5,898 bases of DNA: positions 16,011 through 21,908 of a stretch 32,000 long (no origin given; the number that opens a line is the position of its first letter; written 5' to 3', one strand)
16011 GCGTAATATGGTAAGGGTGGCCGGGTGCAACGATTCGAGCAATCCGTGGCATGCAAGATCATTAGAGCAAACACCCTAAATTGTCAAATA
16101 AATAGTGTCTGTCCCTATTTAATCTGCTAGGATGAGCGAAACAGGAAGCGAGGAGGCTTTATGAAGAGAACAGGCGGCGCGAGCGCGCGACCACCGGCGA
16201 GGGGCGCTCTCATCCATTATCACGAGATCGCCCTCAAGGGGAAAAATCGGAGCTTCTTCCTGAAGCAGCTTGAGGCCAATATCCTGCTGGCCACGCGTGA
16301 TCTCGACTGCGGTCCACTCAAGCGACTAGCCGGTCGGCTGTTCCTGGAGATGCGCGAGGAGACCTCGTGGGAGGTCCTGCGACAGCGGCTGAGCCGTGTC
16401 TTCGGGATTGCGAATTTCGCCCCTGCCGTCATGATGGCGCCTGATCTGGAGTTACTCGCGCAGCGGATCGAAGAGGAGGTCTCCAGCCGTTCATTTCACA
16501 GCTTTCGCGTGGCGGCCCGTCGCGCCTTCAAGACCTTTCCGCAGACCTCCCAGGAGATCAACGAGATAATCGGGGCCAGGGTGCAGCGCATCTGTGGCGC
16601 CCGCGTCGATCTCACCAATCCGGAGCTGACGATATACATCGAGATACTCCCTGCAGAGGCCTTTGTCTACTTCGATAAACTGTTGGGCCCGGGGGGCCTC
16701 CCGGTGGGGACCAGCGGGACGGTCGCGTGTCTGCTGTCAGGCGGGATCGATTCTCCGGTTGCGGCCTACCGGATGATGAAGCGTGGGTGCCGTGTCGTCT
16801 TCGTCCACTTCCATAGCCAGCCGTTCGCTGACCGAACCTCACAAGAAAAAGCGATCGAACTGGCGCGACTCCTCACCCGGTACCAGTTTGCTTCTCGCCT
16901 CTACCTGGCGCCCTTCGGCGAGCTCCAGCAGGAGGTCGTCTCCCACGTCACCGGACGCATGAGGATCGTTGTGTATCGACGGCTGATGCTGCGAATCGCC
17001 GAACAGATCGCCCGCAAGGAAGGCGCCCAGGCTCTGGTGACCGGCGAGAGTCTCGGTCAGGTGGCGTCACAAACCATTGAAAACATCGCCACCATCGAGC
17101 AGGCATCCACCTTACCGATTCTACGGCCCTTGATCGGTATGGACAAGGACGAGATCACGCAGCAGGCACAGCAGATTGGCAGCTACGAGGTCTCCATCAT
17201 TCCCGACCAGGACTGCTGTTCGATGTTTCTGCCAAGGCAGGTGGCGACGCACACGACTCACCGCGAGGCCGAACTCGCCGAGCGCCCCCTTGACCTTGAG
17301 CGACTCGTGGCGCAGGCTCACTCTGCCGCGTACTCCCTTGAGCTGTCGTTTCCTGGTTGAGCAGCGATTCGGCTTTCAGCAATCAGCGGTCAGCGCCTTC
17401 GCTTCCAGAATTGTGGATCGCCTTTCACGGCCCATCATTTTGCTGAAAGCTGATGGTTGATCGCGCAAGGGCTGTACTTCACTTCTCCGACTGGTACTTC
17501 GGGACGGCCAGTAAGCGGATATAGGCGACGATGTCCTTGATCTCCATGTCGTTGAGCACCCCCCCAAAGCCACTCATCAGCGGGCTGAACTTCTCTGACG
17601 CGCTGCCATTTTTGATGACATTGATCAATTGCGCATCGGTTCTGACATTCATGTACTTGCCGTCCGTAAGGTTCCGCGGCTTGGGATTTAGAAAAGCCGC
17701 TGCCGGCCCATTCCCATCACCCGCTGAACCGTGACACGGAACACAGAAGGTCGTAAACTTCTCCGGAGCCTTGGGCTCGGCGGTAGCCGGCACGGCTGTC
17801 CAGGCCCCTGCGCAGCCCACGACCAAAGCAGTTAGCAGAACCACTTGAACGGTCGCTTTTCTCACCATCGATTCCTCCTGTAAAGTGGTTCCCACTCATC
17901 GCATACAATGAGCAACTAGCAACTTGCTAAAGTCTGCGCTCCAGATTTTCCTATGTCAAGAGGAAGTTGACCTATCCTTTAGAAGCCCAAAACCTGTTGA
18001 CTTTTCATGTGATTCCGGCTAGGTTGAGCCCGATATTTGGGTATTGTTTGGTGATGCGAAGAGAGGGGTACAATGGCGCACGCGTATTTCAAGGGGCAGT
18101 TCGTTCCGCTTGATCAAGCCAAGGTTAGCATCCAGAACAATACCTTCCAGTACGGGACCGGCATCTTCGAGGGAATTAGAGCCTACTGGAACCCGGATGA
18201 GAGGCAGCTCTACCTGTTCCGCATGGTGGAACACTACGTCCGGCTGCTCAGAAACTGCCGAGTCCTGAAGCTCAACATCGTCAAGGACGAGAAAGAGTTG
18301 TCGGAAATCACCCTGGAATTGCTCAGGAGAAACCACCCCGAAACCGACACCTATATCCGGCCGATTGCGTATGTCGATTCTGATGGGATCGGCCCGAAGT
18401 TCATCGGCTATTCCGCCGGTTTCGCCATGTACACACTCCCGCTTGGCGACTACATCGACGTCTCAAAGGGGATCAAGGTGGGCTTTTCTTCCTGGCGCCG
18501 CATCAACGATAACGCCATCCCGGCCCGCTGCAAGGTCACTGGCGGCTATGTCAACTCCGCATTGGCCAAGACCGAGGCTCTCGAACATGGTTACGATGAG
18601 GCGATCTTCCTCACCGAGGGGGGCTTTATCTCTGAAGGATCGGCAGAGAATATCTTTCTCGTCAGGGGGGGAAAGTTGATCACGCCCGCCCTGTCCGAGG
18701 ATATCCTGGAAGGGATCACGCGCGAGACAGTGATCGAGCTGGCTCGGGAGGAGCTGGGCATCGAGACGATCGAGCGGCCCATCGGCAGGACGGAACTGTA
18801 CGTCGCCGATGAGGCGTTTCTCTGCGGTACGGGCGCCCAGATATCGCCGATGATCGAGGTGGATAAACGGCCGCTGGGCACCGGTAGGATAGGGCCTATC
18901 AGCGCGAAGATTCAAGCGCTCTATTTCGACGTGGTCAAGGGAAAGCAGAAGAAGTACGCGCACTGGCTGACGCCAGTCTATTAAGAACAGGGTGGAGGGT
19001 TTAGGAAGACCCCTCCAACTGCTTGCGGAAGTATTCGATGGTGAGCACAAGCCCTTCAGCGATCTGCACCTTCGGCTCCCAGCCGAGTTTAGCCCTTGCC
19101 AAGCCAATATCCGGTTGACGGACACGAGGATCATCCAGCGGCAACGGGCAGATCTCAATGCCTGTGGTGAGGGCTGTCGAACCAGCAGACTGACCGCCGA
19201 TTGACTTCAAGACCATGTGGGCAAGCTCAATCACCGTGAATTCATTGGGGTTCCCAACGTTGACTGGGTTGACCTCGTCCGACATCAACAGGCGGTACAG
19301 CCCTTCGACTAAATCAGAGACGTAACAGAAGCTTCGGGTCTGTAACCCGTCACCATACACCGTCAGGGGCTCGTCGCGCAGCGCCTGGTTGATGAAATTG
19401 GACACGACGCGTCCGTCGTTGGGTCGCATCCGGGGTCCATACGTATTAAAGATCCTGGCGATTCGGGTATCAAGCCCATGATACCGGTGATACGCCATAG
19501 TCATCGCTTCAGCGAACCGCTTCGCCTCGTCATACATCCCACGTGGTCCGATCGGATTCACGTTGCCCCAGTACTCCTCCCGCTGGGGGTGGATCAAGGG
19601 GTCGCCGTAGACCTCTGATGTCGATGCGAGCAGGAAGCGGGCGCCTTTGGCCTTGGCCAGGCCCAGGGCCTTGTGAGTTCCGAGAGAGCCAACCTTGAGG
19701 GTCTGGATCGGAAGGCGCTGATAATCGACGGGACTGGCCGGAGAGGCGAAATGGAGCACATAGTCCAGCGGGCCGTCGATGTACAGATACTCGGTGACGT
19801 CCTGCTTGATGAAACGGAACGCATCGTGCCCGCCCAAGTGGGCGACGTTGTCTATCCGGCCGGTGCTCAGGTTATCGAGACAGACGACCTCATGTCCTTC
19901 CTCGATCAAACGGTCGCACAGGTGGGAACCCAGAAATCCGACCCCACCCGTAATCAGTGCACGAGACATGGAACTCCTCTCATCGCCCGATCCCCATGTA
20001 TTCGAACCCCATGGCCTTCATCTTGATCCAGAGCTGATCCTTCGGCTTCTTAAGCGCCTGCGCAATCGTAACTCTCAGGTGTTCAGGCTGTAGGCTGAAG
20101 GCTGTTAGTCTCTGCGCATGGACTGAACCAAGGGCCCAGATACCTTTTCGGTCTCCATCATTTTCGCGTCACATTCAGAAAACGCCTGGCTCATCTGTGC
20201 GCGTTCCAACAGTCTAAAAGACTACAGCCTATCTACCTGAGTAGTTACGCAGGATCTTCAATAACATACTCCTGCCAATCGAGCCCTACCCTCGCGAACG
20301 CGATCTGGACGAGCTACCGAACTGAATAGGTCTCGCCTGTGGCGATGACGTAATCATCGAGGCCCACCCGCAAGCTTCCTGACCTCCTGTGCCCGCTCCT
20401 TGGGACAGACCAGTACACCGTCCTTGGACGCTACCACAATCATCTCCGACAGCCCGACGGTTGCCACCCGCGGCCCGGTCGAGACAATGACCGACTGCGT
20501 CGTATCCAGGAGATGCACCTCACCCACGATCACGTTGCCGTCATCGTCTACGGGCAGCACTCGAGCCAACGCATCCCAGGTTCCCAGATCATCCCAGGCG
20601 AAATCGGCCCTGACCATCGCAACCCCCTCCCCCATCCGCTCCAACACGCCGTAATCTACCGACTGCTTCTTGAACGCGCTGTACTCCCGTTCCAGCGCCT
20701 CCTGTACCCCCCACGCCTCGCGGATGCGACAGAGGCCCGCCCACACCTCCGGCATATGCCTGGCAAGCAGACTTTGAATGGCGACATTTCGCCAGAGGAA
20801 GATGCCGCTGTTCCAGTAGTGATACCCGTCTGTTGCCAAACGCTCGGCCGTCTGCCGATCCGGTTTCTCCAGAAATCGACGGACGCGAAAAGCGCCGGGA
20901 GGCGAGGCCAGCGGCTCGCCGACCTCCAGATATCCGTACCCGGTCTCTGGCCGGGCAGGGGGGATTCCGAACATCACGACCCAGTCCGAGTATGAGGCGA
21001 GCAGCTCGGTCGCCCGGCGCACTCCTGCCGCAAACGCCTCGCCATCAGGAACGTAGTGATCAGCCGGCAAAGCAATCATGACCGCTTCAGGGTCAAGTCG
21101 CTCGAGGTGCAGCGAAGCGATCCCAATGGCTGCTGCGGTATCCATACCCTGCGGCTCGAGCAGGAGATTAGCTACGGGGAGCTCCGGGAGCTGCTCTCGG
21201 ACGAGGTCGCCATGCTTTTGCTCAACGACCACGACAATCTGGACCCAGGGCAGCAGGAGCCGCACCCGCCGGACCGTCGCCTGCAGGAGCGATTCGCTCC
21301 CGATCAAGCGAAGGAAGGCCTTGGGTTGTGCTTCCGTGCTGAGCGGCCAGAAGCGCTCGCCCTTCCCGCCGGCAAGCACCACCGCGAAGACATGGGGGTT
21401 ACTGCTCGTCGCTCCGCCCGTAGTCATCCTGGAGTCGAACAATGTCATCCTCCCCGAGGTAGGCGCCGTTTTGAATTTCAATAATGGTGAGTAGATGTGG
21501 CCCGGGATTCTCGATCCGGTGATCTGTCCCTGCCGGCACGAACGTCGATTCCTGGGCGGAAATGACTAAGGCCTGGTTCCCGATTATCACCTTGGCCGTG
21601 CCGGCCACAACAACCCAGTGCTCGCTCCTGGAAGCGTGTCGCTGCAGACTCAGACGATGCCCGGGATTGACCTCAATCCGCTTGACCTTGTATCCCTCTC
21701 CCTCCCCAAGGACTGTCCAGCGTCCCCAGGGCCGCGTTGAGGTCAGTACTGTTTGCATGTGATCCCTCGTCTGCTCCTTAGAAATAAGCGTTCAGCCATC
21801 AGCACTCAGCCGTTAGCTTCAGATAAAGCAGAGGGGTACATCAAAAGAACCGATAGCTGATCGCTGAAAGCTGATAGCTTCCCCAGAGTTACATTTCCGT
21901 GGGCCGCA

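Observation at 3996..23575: Family of strictly heptanucleotide-periodic degenerate repeats at many gene boundaries, often as inverted arms (STRR-like)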

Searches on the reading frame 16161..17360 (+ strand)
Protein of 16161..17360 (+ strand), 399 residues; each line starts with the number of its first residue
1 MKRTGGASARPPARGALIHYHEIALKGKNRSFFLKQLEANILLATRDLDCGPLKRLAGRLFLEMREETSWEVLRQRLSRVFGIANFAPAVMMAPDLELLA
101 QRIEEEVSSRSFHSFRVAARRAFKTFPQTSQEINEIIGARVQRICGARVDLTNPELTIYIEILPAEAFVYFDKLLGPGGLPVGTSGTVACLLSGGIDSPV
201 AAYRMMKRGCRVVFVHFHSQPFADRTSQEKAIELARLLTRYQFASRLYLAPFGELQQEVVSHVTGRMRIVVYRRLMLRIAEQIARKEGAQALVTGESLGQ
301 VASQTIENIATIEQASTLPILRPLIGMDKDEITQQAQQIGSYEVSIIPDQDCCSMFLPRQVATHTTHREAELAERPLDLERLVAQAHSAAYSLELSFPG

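Call 14: search_protein_families(library=pfam, proteins=[window:16161-17360:+])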
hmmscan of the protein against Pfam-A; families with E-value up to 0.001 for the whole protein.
window:16161-17360:+ (399 aa): 5 families
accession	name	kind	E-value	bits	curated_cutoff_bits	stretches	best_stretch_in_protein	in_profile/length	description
PF02568.20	ThiI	-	1e-69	234.5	20.5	1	183-368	1-186/197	Thiamine biosynthesis protein (ThiI)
PF22025.1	ThiI_fer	-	7.1e-16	58.9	25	1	17-86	3-71/72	ThiI ferredoxin-like domain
PF02926.22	THUMP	-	1.1e-13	51.8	20.6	1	95-172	6-84/84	THUMP domain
PF06508.19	QueC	-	6.3e-07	29.5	22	1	190-340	4-174/210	Queuosine biosynthesis protein QueC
PF03054.22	tRNA_Me_trans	-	5.2e-05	23.4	20.6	1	187-220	2-35/202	tRNA methyl transferase HUP domain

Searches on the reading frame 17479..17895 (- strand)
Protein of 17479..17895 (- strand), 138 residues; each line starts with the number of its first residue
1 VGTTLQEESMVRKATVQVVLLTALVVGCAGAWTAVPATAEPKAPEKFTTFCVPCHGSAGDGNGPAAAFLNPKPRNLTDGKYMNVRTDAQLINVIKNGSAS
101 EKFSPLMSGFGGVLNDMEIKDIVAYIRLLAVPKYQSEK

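Call 14: search_protein_families(library=pfam, proteins=[window:17479-17895:-])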
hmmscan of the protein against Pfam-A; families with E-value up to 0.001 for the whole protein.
window:17479-17895:- (138 aa): 2 families
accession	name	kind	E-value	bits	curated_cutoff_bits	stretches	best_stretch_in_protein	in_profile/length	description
PF13442.11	Cytochrome_CBB3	-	3.9e-09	37.1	27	1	46-126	9-68/68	Cytochrome C oxidase, cbb3-type, subunit III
PF00034.26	Cytochrom_C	-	2.8e-08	35.4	21.3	1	47-127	8-87/90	Cytochrome c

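Call 64: find_encoding_contigs(protein=window:17482-17895:-, flank=3000, max_places=10)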
Protein window:17482-17895:- (138 aa): no gene with exactly this product is on record in the collection.
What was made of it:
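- Tried and rejected: One look-up failed (call 64).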

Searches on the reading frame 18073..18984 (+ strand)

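Call 14: search_protein_families(library=pfam, proteins=[window:18073-18984:+])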
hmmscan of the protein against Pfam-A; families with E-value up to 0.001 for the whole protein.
window:18073-18984:+ (303 aa): 1 family
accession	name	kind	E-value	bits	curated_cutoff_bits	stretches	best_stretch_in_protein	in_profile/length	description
PF01063.24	Aminotran_4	-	1e-48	166.5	28.5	1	30-260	1-220/223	Amino-transferase class IV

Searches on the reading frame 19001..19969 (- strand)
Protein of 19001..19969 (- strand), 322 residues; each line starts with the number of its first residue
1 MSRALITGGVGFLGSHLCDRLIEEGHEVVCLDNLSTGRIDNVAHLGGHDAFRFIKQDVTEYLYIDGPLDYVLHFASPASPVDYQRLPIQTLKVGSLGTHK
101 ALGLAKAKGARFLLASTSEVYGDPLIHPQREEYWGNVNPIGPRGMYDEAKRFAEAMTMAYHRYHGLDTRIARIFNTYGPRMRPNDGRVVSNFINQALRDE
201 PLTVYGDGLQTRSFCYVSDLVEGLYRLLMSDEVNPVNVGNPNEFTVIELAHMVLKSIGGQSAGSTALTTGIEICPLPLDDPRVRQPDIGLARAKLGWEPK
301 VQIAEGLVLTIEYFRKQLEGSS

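Call 14: search_protein_families(library=pfam, proteins=[window:19001-19969:-])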
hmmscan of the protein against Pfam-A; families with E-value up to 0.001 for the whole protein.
window:19001-19969:- (322 aa): 7 families
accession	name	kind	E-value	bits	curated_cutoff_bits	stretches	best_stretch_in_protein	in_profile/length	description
PF16363.11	GDP_Man_Dehyd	-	3.2e-49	168.6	27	1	5-307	1-329/332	GDP-mannose 4,6 dehydratase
PF01370.27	Epimerase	-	1.6e-48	165.7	20.9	1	4-239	1-240/240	NAD dependent epimerase/dehydratase family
PF01073.25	3Beta_HSD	-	9.9e-10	38.3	22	1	5-220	1-221/280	3-beta hydroxysteroid dehydrogenase/isomerase family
PF04321.23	RmlD_sub_bind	-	2.9e-07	30.3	27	1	4-261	3-235/287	RmlD substrate binding domain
PF07993.18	NAD_binding_4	-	2e-05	24.3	20.1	0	6-31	1-29/258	Male sterility protein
PF02719.21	Polysacc_synt_2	-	0.00039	20.1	20.2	0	142-260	134-250/293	Polysaccharide biosynthesis protein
PF00106.31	adh_short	-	0.00049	20.1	26.6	1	4-61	3-61/195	short chain dehydrogenase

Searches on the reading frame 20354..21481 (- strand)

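Call 14: search_protein_families(library=pfam, proteins=[window:20354-21481:-])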
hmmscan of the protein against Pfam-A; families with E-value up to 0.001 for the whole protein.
window:20354-21481:- (375 aa): 3 families
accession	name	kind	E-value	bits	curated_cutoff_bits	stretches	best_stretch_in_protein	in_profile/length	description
PF00483.29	NTP_transferase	-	4.8e-37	128.3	21.2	1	33-308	2-238/245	Nucleotidyl transferase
PF22640.1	ManC_GMP_beta-helix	-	8.9e-15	54.8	27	1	321-370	2-51/55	MannoseP isomerase/GMP-like beta-helix domain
PF12804.13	NTP_transf_3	-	1.3e-08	35.7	27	1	33-157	1-111/160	MobA-like NTP transferase domain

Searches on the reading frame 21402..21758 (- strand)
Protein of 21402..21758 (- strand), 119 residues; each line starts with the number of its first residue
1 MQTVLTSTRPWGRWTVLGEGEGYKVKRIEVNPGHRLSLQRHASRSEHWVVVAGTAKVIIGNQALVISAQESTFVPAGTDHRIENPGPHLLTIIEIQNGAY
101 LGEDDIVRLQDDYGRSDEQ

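Call 67: find_encoding_contigs(protein=window:21402-21758:-, flank=4000, max_places=10)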
Protein window:21402-21758:- (119 aa): 11 contigs read that carry it; 6 places shown.
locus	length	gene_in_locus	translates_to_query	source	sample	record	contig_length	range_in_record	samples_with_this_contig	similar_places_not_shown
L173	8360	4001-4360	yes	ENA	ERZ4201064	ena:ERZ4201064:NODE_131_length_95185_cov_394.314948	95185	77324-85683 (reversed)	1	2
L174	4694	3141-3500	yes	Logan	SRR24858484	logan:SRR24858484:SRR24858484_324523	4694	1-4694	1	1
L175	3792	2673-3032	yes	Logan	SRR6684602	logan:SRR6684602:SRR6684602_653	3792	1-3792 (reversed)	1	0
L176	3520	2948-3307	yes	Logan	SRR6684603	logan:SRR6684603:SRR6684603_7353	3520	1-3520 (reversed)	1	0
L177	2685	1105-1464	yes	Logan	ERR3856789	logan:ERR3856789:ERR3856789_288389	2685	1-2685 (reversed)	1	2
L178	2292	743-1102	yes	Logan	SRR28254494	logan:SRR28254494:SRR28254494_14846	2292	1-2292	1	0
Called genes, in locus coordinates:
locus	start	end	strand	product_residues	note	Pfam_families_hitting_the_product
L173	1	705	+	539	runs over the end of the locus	PF05192:MutS_III (weak), PF00488:MutS_V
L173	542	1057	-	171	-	-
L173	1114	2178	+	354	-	PF00483:NTP_transferase, PF12804:NTP_transf_3, PF25084:LbH_EIF2B (faint)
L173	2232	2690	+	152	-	PF00908:dTDP_sugar_isom, PF14667:Polysacc_synt_C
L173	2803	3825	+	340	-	PF01073:3Beta_HSD, PF01370:Epimerase, PF02719:Polysacc_synt_2, PF04321:RmlD_sub_bind, PF07993:NAD_binding_4, PF13460:NAD_binding_10 (faint), PF16363:GDP_Man_Dehyd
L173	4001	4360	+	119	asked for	PF01050:MannoseP_isomer, PF07883:Cupin_2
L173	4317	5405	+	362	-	PF00483:NTP_transferase, PF12804:NTP_transf_3, PF22640:ManC_GMP_beta-helix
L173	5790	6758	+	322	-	PF01073:3Beta_HSD, PF01370:Epimerase, PF04321:RmlD_sub_bind (weak), PF07993:NAD_binding_4 (faint), PF16363:GDP_Man_Dehyd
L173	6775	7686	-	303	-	PF01063:Aminotran_4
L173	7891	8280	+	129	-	PF00034:Cytochrom_C, PF13442:Cytochrome_CBB3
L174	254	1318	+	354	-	PF00483:NTP_transferase, PF12804:NTP_transf_3, PF25084:LbH_EIF2B (faint)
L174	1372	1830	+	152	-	PF00908:dTDP_sugar_isom, PF14667:Polysacc_synt_C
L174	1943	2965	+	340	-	PF01073:3Beta_HSD, PF01370:Epimerase, PF02719:Polysacc_synt_2, PF04321:RmlD_sub_bind, PF07993:NAD_binding_4, PF13460:NAD_binding_10 (faint), PF16363:GDP_Man_Dehyd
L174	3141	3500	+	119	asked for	PF01050:MannoseP_isomer, PF07883:Cupin_2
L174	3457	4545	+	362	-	PF00483:NTP_transferase, PF12804:NTP_transf_3, PF22640:ManC_GMP_beta-helix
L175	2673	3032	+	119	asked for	PF01050:MannoseP_isomer, PF07883:Cupin_2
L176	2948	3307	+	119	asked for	PF01050:MannoseP_isomer, PF07883:Cupin_2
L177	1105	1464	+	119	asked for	PF01050:MannoseP_isomer, PF07883:Cupin_2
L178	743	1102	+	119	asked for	PF01050:MannoseP_isomer, PF07883:Cupin_2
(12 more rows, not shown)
